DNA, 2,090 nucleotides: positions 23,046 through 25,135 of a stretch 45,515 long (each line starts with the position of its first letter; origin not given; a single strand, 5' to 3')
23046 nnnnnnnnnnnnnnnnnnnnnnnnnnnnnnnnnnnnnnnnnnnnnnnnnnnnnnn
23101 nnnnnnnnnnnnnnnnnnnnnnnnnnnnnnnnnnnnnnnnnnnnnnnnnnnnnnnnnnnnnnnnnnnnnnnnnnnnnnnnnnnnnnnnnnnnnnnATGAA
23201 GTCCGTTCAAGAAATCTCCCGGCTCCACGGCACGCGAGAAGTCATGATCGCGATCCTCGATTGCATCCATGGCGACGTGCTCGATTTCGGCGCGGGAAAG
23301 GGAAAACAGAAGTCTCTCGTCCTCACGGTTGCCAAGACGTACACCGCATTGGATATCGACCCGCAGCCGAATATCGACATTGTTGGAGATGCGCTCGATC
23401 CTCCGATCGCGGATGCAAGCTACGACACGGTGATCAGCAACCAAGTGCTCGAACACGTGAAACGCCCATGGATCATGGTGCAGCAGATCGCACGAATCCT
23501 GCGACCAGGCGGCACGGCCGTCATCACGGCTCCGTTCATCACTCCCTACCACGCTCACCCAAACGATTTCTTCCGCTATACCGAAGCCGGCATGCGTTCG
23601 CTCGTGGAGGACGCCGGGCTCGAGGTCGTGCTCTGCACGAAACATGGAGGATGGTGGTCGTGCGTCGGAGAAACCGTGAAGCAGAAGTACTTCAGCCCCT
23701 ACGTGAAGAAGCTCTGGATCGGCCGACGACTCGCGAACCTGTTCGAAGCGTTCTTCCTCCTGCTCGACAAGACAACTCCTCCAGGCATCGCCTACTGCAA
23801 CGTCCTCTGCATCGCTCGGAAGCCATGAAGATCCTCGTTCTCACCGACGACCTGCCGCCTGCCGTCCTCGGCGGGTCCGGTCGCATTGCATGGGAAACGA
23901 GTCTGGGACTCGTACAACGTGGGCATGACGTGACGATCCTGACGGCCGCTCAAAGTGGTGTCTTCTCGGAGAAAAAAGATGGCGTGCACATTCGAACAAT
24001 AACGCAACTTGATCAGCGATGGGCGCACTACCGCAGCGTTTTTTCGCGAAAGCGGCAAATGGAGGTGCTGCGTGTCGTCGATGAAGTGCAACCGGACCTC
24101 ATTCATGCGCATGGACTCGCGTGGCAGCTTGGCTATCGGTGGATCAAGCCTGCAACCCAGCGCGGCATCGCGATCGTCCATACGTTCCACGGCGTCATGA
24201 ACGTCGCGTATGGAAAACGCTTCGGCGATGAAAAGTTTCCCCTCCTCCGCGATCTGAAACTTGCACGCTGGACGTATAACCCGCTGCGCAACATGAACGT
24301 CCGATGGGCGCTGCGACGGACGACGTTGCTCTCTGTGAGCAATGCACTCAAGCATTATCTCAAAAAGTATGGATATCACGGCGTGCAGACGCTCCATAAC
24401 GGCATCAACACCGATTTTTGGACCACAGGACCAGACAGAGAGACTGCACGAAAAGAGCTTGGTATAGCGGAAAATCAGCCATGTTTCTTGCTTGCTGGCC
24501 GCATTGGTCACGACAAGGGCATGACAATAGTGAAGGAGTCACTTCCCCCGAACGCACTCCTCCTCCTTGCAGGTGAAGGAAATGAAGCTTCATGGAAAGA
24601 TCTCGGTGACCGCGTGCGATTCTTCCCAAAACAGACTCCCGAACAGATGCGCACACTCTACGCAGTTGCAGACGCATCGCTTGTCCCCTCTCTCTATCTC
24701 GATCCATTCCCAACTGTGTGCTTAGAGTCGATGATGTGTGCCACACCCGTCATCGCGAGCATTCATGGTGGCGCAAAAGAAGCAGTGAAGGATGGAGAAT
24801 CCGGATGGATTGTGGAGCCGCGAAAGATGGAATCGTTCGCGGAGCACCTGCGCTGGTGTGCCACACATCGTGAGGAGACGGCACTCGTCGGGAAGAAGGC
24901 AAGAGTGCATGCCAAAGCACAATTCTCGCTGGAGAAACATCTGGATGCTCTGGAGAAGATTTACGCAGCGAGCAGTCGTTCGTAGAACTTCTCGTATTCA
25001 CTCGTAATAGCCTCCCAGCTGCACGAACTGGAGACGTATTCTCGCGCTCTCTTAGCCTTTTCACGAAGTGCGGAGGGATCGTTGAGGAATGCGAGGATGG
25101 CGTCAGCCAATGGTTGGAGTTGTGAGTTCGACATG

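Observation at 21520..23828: Uncharacterised 559-aa KpsS/KpsC-like protein coupled to the NulO operon is a candidate CMP-nonulosonate transferase, with an attached methyltransferase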

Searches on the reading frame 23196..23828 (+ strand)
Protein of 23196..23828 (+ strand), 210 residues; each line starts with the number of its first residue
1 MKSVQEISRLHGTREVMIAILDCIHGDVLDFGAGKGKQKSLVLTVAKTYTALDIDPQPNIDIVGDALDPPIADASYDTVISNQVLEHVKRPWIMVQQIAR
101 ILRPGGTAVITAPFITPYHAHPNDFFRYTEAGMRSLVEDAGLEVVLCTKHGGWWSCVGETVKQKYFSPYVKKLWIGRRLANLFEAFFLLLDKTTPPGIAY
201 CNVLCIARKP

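Call 5: search_protein_families(library=pfam, proteins=[window:23196-23828:+], max_evalue=0.1)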
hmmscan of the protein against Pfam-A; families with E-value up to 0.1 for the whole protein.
window:23196-23828:+ (210 aa): 7 families
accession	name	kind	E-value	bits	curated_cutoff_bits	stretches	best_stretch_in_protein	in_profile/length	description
PF08241.18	Methyltransf_11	-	1.1e-14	55.2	21.2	1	29-110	1-95/95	Methyltransferase domain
PF13489.12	Methyltransf_23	-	5.4e-13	49.4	27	1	26-144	24-161/164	Methyltransferase domain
PF08242.18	Methyltransf_12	-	9e-09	36.4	30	1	29-107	1-97/98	Methyltransferase domain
PF13649.12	Methyltransf_25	-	9.6e-09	36.3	27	1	62-106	51-97/97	Methyltransferase domain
PF13847.12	Methyltransf_31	-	3.1e-07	30.6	27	1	63-113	60-112/145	Methyltransferase domain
PF05175.20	MTS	-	0.007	16.5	23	0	61-130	84-158/170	Methyltransferase small domain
PF20922.3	Anamorsin_N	-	0.027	14.6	27.1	1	72-115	48-92/163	Anamorsin, N-terminal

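Call 6: search_protein_families(library=ncbifam, proteins=[window:23196-23828:+], max_evalue=0.1)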
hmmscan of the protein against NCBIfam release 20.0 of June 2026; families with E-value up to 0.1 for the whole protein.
window:23196-23828:+ (210 aa): 24 families
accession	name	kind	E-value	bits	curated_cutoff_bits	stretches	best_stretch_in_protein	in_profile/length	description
NF045667.1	MTase_DVU1556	equivalog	1.3e-08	34.5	155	1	27-150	25-168/213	DVU_1556 family methyltransferase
NF041255.1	mycofact_MftM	equivalog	6.1e-06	25.8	200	1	62-153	191-285/289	mycofactocin oligosaccharide methyltransferase MftM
TIGR02072.1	BioC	equivalog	8.4e-06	25.8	184.95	1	18-111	24-133/244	malonyl-ACP O-methyltransferase BioC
TIGR01983.1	UbiG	equivalog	5.1e-05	22.7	102.95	1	73-111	114-152/228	bifunctional 2-polyprenyl-6-hydroxyphenol methylase/3-demethylubiquinol 3-O-methyltransferase UbiG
NF001241.0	PRK00216.1-2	equivalog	6.1e-05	22.8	327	1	61-121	98-157/231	demethylmenaquinone methyltransferase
NF041537.1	ArsM_AhpD_UU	exception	9.5e-05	21.3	510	1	65-111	135-181/345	arsenite methyltransferase/AhpD domain selenoprotein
NF045823.1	PthPhpthDimycoMt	equivalog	0.00017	20.8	300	1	58-108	113-164/256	phthiotriol/phenolphthiotriol dimycocerosates methyltransferase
NF045825.1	FAmtase_mtf2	equivalog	0.00024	20.4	400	1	59-110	106-158/248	fatty-acid O-methyltransferase Mtf2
NF043040.1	corrin_prot_MT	hypoth_equivalog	0.0009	18.7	180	0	69-111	104-148/216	corrinoid protein-associated methyltransferase CpaM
NF041536.1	ArsM_DUF2284_UU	exception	0.00091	17.7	575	1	68-113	138-183/459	arsenite methyltransferase/DUF2284 domain selenoprotein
TIGR04345.1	ovoA_Cterm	equivalog_domain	0.001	18.7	170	1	74-114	133-173/242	putative 4-mercaptohistidine N1-methyltransferase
NF008823.0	PRK11873.1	subfamily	0.001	18.6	263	1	64-110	135-181/272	arsenite methyltransferase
TIGR00452.1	TIGR00452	equivalog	0.0018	17.2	275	1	73-111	182-220/316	tRNA 5-methoxyuridine(34)/uridine 5-oxyacetic acid(34) synthase CmoB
NF047649.1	MTase_UXPK_star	exception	0.0023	17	460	1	63-110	134-181/283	methyltransferase/UXPK-star double selenoprotein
NF040538.1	methyl_ArsM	equivalog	0.0057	15.8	500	1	68-110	164-208/356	arsinothricin biosynthesis methyltransferase ArsM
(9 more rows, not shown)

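Call 49: find_homologous_proteins(query=window:23196-23825:+)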
Query window:23196-23825:+ (210 aa): 63 proteins with E <= 0.001 among 303 candidates.
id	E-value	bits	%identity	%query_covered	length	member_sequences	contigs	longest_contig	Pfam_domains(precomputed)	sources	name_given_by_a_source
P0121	2.5e-140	483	100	100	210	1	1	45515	PF13847.13,PF13489.13,PF13649.13,PF08241.19,PF08242.19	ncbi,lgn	-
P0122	2.4e-107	375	73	100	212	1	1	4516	PF13847.13,PF13489.13,PF13649.13,PF08241.19,PF08242.19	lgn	-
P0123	4.8e-99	348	68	100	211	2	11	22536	PF13847.13,PF13489.13,PF13649.13,PF08241.19,PF08242.19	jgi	jgi:SAM-dependent methyltransferase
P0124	6.9e-96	338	66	100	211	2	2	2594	PF13847.13,PF13489.13,PF13649.13,PF08241.19,PF08242.19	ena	-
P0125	1.2e-93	331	65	100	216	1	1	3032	PF13847.13,PF13489.13,PF13649.13,PF08241.19,PF08242.19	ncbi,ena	-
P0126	3.2e-90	319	64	100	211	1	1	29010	PF13847.13,PF13489.13,PF13649.13,PF08241.19,PF08242.19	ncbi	-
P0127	1.8e-86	307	63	100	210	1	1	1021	PF13847.13,PF13489.13,PF13649.13,PF08241.19,PF08242.19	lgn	-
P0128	1.0e-84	301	67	92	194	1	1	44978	PF13847.13,PF13489.13,PF13649.13,PF08241.19,PF08242.19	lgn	-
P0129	1.8e-84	301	62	100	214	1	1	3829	PF13847.13,PF13489.13,PF13649.13,PF08241.19,PF08242.19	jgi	jgi:SAM-dependent methyltransferase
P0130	1.2e-83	298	62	98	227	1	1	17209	PF13847.13,PF13489.13,PF13649.13,PF08241.19,PF08242.19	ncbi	-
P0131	2.6e-83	297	61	100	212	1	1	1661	PF13847.13,PF13489.13,PF13649.13,PF08241.19,PF08242.19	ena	-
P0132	1.1e-81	291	59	100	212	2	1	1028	PF13847.13,PF13489.13,PF13649.13,PF08241.19,PF08242.19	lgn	-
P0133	1.2e-79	285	60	99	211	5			PF13847.13,PF13489.13,PF13649.13,PF08241.19,PF08242.19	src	-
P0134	1.3e-79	285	62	100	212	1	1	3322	PF13847.13,PF13489.13,PF13649.13,PF08241.19,PF08242.19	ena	-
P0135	2.1e-79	284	60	100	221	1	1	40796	PF13847.13,PF13489.13,PF13649.13,PF08241.19,PF08242.19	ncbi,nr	ncbi:MAG: Methyltransferase type 11 [Candidatus Peribacteria bacterium]|nr:Methyltransferase type 11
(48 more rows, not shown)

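Call 61: find_encoding_contigs(protein=P0135, flank=8000, max_places=1)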
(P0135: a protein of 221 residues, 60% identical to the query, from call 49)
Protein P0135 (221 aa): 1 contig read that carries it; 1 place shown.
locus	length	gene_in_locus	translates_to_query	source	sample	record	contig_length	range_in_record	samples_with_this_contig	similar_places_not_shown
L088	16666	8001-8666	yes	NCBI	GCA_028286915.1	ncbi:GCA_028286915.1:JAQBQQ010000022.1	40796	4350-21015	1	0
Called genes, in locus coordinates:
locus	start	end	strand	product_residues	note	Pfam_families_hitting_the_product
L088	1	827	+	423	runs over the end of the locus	PF02737:3HCDH_N (faint), PF03446:NAD_binding_2, PF03721:UDPG_MGDP_dh_N, PF00984:UDPG_MGDP_dh, PF03720:UDPG_MGDP_dh_C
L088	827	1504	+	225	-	PF00535:Glycos_transf_2, PF13641:Glyco_tranf_2_3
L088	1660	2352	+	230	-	PF13489:Methyltransf_23, PF13847:Methyltransf_31, PF08241:Methyltransf_11, PF08242:Methyltransf_12, PF13649:Methyltransf_25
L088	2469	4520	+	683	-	-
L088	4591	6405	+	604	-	PF12481:DUF3700 (weak), PF13522:GATase_6, PF13537:GATase_7, PF00733:Asn_synthase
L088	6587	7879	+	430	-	PF01943:Polysacc_synt, PF13440:Polysacc_synt_3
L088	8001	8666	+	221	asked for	PF13489:Methyltransf_23, PF08241:Methyltransf_11, PF08242:Methyltransf_12, PF13649:Methyltransf_25, PF13847:Methyltransf_31 (weak)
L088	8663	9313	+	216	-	PF13489:Methyltransf_23, PF08241:Methyltransf_11, PF08242:Methyltransf_12 (weak), PF13649:Methyltransf_25 (weak), PF13847:Methyltransf_31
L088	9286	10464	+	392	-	PF13439:Glyco_transf_4, PF13579:Glyco_trans_4_4, PF13477:Glyco_trans_4_2, PF00534:Glycos_transf_1, PF13692:Glyco_trans_1_4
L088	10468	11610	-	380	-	PF13439:Glyco_transf_4, PF13579:Glyco_trans_4_4, PF00534:Glycos_transf_1, PF13692:Glyco_trans_1_4, PF20706:GT4-conflict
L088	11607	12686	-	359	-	PF02350:Epimerase_2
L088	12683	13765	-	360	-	PF02350:Epimerase_2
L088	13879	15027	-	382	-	PF13439:Glyco_transf_4, PF00534:Glycos_transf_1, PF13692:Glyco_trans_1_4, PF13524:Glyco_trans_1_2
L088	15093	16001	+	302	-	PF13489:Methyltransf_23, PF13847:Methyltransf_31, PF08241:Methyltransf_11, PF08242:Methyltransf_12, PF13649:Methyltransf_25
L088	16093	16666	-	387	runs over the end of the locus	-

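Call 62: find_encoding_contigs(protein=P0123, flank=8000, max_places=1)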
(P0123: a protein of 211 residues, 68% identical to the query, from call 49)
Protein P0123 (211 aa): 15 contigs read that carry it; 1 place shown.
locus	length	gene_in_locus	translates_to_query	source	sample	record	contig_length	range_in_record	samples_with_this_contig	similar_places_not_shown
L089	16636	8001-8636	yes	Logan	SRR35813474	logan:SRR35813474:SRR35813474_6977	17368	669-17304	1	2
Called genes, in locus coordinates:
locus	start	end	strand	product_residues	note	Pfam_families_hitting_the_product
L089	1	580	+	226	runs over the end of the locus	PF00535:Glycos_transf_2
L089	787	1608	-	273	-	PF00535:Glycos_transf_2, PF13641:Glyco_tranf_2_3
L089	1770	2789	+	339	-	PF01370:Epimerase, PF04321:RmlD_sub_bind (weak), PF16363:GDP_Man_Dehyd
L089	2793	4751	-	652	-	-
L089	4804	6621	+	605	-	PF13522:GATase_6, PF13537:GATase_7, PF00733:Asn_synthase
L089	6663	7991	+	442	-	PF01943:Polysacc_synt, PF13440:Polysacc_synt_3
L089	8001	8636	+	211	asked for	PF13489:Methyltransf_23, PF08241:Methyltransf_11, PF08242:Methyltransf_12 (weak), PF13649:Methyltransf_25 (weak), PF13847:Methyltransf_31 (weak)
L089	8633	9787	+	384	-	PF08323:Glyco_transf_5 (faint), PF13439:Glyco_transf_4, PF13477:Glyco_trans_4_2 (faint), PF13579:Glyco_trans_4_4, PF00534:Glycos_transf_1, PF13692:Glyco_trans_1_4, PF13524:Glyco_trans_1_2 (weak)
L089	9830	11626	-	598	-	PF13522:GATase_6, PF13537:GATase_7, PF00733:Asn_synthase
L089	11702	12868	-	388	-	PF13439:Glyco_transf_4, PF13477:Glyco_trans_4_2, PF13579:Glyco_trans_4_4, PF00534:Glycos_transf_1, PF13692:Glyco_trans_1_4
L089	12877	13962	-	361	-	PF02350:Epimerase_2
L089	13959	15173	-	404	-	PF13439:Glyco_transf_4, PF13579:Glyco_trans_4_4 (weak), PF00534:Glycos_transf_1, PF13692:Glyco_trans_1_4, PF13524:Glyco_trans_1_2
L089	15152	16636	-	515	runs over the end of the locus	?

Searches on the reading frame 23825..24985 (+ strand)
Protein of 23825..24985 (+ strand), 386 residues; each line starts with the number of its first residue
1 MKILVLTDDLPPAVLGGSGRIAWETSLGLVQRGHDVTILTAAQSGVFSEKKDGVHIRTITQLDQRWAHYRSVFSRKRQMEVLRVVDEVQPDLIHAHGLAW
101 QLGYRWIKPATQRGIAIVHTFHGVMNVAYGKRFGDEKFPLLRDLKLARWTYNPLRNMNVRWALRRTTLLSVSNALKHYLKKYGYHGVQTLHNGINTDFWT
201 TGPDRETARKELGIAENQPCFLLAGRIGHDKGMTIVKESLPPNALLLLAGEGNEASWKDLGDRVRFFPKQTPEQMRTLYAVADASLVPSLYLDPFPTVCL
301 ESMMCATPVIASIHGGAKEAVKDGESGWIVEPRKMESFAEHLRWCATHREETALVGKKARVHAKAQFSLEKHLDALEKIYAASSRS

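Call 5: search_protein_families(library=pfam, proteins=[window:23825-24985:+], max_evalue=0.1)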
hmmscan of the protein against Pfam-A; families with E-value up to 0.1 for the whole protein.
window:23825-24985:+ (386 aa): 8 families
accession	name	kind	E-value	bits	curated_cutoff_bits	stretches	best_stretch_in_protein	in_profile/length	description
PF00534.26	Glycos_transf_1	-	3.2e-29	102.1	26.4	1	204-360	1-170/172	Glycosyl transferases group 1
PF13439.12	Glyco_transf_4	-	3.6e-23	82.9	28.5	1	16-197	2-169/170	Glycosyltransferase Family 4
PF13692.12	Glyco_trans_1_4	-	1.1e-19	71.5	27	1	231-345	15-139/142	Glycosyl transferases group 1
PF13579.12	Glyco_trans_4_4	-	2e-12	48.2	29.7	1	16-183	1-146/158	Glycosyl transferase 4-like domain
PF08323.17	Glyco_transf_5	-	2.6e-06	27.8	22.7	1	76-156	116-196/239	Starch synthase catalytic domain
PF13524.12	Glyco_trans_1_2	-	5.9e-06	26.7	25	1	248-376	19-142/144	Glycosyl transferase-like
PF13477.12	Glyco_trans_4_2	-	0.0051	17.4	23.4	1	27-123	18-108/139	Glycosyl transferase 4-like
PF20706.3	GT4-conflict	-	0.078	12.4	26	0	271-324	271-323/385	Family 4 Glycosyltransferase in conflict systems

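Call 6: search_protein_families(library=ncbifam, proteins=[window:23825-24985:+], max_evalue=0.1)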
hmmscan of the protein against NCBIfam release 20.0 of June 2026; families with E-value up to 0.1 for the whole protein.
window:23825-24985:+ (386 aa): 28 families (the best 25 are shown)
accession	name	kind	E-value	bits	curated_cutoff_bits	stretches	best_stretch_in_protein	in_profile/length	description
TIGR03449.1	mycothiol_MshA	equivalog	5.1e-25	88.2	462.5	2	261-382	283-402/406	D-inositol-3-phosphate glycosyltransferase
TIGR02149.1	glgA_Coryne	subfamily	1.8e-24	86.6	302.4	2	272-375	274-382/391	glycogen synthase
TIGR03999.1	thiol_BshA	equivalog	5.9e-22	78.1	273.7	2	244-382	230-372/375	N-acetyl-alpha-D-glucosaminyl L-malate synthase BshA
NF012028.0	PRK15484.1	subfamily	1.1e-19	70.7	618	2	258-378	253-373/380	lipopolysaccharide N-acetylglucosaminyltransferase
NF053787.1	GlcN_PG_synth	equivalog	3.1e-19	69.1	480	1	77-382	70-358/361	N-acetylglucosaminyl phosphatidylglycerol synthase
TIGR03088.1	stp2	hypoth_equivalog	1.4e-16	60.5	409.05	1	79-381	71-371/374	TIGR03088 family PEP-CTERM/XrtA system glycosyltransferase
NF041876.1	EPS_EpsE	equivalog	5.3e-15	55.5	400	1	258-372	272-385/389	exopolysaccharide biosynthesis GT4 family glycosyltransferase EpsE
NF047684.1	TeichurnBiosyTuaC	equivalog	4.6e-13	48.8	550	1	167-381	167-387/391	teichuronic acid biosynthesis protein TuaC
TIGR04063.1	stp3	hypoth_equivalog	3.2e-12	46.1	442.05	1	33-382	31-394/397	TIGR04063 family PEP-CTERM/XrtA system glycosyltransferase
TIGR04157.1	glyco_rSAM_CFB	subfamily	3.8e-12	45.9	400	1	187-380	195-406/406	TIGR04157 family glycosyltransferase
NF038295.1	EPS_HpsP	equivalog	1.4e-11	44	550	1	275-371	281-375/388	hormogonium polysaccharide biosynthesis glycosyltransferase HpsP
NF007640.0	PRK10307.1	subfamily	4.3e-11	42.4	276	1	186-378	195-402/411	WcaI family glycosyltransferase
TIGR04047.1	MSMEG_0565_glyc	hypoth_equivalog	4.8e-10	39.1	259.85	1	274-362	269-355/373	MSMEG_0565 family glycosyltransferase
TIGR02095.1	glgA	subfamily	2.1e-09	36.6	328.45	1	205-381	279-475/477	glycogen/starch synthase, ADP-glucose type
NF038229.1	Glyco4_Geo_Pelo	equivalog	2.8e-08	33.2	400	1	271-381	227-334/338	GPMC system family 4 glycosyltransferase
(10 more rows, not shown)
